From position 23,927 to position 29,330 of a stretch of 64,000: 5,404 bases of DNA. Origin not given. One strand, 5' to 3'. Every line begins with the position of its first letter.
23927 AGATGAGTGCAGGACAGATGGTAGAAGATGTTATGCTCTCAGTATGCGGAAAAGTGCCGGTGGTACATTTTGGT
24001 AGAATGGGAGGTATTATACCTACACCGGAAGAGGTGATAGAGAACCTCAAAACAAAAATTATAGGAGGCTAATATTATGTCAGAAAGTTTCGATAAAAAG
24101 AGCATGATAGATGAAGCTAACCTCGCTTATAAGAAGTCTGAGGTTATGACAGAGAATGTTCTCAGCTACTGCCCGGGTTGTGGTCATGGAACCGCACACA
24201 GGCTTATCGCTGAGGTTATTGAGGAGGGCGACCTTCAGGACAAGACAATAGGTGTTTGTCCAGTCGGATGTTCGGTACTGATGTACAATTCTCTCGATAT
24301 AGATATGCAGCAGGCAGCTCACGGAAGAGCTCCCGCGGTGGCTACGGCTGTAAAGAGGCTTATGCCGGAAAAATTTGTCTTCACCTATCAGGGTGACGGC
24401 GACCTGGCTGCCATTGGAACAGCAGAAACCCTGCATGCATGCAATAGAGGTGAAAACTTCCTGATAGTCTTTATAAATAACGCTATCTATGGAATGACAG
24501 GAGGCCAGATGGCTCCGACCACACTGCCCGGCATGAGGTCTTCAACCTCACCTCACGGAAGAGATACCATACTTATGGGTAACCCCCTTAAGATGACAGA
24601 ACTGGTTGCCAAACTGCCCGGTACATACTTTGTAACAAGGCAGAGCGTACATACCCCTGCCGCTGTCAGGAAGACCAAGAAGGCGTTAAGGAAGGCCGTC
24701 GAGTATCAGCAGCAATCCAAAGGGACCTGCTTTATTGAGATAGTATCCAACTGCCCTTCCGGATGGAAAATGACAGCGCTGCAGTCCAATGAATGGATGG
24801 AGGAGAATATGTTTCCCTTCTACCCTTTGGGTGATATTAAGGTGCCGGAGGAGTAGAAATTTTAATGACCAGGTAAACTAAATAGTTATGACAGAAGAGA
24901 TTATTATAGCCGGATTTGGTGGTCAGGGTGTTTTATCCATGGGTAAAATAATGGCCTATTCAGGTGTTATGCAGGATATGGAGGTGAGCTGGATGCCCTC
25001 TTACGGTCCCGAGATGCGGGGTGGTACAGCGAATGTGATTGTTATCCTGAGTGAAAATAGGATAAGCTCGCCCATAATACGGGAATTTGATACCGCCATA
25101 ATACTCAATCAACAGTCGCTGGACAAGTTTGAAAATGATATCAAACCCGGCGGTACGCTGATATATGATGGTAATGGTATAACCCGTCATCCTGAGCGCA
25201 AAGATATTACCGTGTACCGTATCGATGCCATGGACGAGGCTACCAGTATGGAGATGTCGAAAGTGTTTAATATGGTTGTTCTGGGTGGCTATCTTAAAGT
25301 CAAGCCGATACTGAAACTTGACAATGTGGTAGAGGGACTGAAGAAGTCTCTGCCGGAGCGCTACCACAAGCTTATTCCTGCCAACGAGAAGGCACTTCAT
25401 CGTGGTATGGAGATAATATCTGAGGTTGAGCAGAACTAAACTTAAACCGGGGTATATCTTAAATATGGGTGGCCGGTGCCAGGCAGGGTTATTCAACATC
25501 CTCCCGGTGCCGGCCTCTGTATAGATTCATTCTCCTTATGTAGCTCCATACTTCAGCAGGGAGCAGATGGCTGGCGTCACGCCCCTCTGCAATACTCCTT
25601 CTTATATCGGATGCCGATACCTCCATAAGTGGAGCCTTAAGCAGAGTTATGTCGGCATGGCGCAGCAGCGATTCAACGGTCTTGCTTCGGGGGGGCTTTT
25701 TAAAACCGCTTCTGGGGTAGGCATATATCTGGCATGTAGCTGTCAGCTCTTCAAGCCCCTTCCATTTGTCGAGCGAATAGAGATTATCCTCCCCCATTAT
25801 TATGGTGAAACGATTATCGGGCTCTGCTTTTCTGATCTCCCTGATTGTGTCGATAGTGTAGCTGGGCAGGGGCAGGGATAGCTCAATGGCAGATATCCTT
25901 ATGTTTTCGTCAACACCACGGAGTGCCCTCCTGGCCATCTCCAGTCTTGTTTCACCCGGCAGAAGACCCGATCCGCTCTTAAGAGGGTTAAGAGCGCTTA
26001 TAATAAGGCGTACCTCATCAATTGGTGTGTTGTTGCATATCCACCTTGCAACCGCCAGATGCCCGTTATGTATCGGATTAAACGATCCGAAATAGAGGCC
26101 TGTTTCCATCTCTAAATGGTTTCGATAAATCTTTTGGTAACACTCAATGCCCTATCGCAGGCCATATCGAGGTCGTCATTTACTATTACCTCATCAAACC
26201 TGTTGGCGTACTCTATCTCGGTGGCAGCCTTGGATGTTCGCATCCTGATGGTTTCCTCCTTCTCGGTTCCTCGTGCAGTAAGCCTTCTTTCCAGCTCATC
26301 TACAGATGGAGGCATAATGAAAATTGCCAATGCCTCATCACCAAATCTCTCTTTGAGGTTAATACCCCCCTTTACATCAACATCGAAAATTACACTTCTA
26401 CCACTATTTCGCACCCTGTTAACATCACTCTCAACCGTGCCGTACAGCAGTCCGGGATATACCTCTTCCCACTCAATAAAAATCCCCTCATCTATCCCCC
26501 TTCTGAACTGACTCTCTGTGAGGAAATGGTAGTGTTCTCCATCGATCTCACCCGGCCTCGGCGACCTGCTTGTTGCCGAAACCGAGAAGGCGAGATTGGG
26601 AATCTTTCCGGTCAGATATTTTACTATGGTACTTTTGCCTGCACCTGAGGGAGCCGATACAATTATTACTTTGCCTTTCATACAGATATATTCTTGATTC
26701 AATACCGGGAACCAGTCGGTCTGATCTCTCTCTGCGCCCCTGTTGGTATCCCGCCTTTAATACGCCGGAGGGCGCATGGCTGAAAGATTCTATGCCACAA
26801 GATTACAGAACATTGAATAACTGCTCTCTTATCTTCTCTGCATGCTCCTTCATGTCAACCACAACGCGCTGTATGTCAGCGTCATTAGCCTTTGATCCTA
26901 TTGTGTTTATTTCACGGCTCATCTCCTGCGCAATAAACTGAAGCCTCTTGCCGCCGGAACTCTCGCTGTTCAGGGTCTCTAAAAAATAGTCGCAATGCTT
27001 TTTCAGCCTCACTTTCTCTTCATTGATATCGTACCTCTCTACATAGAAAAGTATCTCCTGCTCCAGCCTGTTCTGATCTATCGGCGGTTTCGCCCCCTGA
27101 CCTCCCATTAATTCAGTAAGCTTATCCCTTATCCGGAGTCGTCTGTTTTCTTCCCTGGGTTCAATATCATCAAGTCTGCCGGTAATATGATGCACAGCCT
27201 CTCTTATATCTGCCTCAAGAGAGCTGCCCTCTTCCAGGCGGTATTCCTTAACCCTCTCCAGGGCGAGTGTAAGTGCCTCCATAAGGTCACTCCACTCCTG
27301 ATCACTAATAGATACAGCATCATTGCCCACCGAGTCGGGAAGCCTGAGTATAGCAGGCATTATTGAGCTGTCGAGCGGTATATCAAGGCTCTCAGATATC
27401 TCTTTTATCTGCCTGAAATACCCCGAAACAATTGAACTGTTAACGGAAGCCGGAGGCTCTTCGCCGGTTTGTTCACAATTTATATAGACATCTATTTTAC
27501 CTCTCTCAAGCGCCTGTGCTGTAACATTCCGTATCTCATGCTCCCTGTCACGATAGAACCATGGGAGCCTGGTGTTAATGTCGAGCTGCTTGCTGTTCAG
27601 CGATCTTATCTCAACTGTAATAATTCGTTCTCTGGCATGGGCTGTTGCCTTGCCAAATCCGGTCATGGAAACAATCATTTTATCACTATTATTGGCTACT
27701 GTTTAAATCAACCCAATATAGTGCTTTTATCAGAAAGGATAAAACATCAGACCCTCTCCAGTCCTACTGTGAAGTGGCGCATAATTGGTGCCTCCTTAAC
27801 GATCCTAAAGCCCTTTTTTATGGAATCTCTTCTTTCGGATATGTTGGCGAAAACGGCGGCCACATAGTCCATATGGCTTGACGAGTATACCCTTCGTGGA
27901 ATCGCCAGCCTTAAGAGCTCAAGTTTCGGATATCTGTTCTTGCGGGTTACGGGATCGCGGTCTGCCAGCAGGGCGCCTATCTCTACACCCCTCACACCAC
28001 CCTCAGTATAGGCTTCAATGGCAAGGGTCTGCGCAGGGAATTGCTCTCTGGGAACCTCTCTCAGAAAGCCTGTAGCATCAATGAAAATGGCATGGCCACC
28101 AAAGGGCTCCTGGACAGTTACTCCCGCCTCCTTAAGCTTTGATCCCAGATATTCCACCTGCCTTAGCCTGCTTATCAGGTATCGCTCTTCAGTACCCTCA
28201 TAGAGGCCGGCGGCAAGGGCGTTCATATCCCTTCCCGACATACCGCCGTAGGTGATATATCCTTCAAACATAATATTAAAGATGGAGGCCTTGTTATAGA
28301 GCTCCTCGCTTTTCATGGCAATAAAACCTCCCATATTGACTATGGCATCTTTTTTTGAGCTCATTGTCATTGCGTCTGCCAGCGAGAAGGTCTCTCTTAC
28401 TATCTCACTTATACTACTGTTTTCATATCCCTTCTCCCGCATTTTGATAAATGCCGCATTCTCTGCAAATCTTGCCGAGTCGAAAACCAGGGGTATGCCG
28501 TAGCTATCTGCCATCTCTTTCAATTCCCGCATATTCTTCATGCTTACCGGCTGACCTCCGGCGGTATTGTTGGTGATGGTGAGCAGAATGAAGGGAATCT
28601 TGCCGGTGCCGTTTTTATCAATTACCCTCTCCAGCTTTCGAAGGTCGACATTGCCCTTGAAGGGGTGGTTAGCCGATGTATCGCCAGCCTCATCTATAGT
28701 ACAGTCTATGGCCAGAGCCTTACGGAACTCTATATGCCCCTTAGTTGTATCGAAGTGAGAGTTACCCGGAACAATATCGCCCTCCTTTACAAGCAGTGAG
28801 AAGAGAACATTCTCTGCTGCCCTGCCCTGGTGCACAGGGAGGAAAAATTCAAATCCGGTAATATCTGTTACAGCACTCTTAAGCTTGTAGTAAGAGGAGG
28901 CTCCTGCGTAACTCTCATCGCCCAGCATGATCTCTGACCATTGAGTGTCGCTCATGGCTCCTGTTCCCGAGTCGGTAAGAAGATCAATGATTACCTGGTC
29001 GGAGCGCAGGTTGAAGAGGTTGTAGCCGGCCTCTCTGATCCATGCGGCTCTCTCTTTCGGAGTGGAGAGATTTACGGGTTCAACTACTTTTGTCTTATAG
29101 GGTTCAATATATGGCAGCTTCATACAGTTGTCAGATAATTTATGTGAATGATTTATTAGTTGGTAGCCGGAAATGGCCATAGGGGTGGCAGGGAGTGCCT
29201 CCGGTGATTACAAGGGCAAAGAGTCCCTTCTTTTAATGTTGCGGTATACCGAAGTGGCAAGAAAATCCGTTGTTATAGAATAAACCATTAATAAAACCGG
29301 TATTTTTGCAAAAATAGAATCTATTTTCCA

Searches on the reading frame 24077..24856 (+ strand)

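Call 6: search_protein_families(library=pfam, proteins=[window:24077-24856:+], max_evalue=0.0001)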
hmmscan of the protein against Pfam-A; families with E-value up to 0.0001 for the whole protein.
window:24077-24856:+ (259 aa): 1 family
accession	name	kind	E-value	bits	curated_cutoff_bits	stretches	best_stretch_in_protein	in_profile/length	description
PF02775.26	TPP_enzyme_C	-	8.3e-19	68.3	21.9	1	78-222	26-151/151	Thiamine pyrophosphate enzyme, C-terminal TPP binding domain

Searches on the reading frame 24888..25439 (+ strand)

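Call 6: search_protein_families(library=pfam, proteins=[window:24888-25439:+], max_evalue=0.0001)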
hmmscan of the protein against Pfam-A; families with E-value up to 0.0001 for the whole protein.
window:24888-25439:+ (183 aa): 1 family
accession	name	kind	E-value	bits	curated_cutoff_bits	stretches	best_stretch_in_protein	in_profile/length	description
PF01558.24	POR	-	6.4e-35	121.3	27.4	1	11-175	1-173/173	Pyruvate ferredoxin/flavodoxin oxidoreductase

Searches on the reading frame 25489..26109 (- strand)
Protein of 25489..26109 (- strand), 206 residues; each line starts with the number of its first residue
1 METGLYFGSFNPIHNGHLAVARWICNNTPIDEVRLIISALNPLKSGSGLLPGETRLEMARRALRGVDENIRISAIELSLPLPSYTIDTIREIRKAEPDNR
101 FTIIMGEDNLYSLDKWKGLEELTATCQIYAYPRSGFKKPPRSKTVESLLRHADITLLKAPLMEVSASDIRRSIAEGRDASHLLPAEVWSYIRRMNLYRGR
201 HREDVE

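Call 29: search_protein_families(library=pfam, proteins=[window:25489-26109:-], max_evalue=0.00001)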
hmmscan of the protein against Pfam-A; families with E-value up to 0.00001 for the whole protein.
window:25489-26109:- (206 aa): 1 family
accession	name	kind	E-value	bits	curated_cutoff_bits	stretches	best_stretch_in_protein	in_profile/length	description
PF01467.32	CTP_transf_like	-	2.7e-19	70.2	21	1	5-171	1-132/133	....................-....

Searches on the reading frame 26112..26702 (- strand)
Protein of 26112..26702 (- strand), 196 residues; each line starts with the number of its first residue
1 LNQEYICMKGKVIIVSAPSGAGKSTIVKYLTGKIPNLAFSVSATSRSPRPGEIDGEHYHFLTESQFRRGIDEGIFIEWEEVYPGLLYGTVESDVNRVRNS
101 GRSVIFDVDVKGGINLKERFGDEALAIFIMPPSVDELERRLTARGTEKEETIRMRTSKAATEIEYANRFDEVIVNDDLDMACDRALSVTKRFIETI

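Call 29: search_protein_families(library=pfam, proteins=[window:26112-26702:-], max_evalue=0.00001)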
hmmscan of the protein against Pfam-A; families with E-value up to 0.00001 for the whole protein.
window:26112-26702:- (196 aa): 1 family
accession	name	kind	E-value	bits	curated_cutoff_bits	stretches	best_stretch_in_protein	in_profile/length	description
PF00625.27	Guanylate_kin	-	4.2e-43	147.6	25.2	1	10-184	2-174/182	Guanylate kinase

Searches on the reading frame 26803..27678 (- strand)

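Call 29: search_protein_families(library=pfam, proteins=[window:26803-27678:-], max_evalue=0.00001)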
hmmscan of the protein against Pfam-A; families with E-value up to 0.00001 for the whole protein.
window:26803-27678:- (291 aa): 2 families
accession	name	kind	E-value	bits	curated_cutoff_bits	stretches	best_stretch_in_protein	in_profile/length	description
PF03755.18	YicC-like_N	-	1.1e-38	133.5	25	1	2-155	1-155/156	Endoribonuclease YicC-like, N-terminal region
PF08340.16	YicC-like_C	-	7.4e-38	129.8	27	1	176-290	9-119/120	Endoribonuclease YicC-like, C-terminal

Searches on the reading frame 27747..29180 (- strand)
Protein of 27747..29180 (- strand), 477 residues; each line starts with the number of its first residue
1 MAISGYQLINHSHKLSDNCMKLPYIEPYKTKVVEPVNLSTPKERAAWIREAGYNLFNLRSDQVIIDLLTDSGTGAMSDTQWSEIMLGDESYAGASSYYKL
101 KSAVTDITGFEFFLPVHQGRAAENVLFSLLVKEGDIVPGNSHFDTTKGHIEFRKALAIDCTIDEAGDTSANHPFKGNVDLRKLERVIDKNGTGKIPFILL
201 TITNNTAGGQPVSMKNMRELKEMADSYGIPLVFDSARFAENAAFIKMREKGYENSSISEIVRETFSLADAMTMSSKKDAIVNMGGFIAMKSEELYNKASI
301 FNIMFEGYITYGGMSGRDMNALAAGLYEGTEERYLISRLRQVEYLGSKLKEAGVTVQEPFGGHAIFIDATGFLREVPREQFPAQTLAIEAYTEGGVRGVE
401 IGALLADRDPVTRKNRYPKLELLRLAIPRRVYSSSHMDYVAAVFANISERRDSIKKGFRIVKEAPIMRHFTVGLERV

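Call 29: search_protein_families(library=pfam, proteins=[window:27747-29180:-], max_evalue=0.00001)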
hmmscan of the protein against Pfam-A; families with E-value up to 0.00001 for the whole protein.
window:27747-29180:- (477 aa): 1 family
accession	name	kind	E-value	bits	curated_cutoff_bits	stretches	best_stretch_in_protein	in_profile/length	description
PF01212.27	Beta_elim_lyase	-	6.6e-82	275.5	27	1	66-442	1-287/288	Beta-eliminating lyase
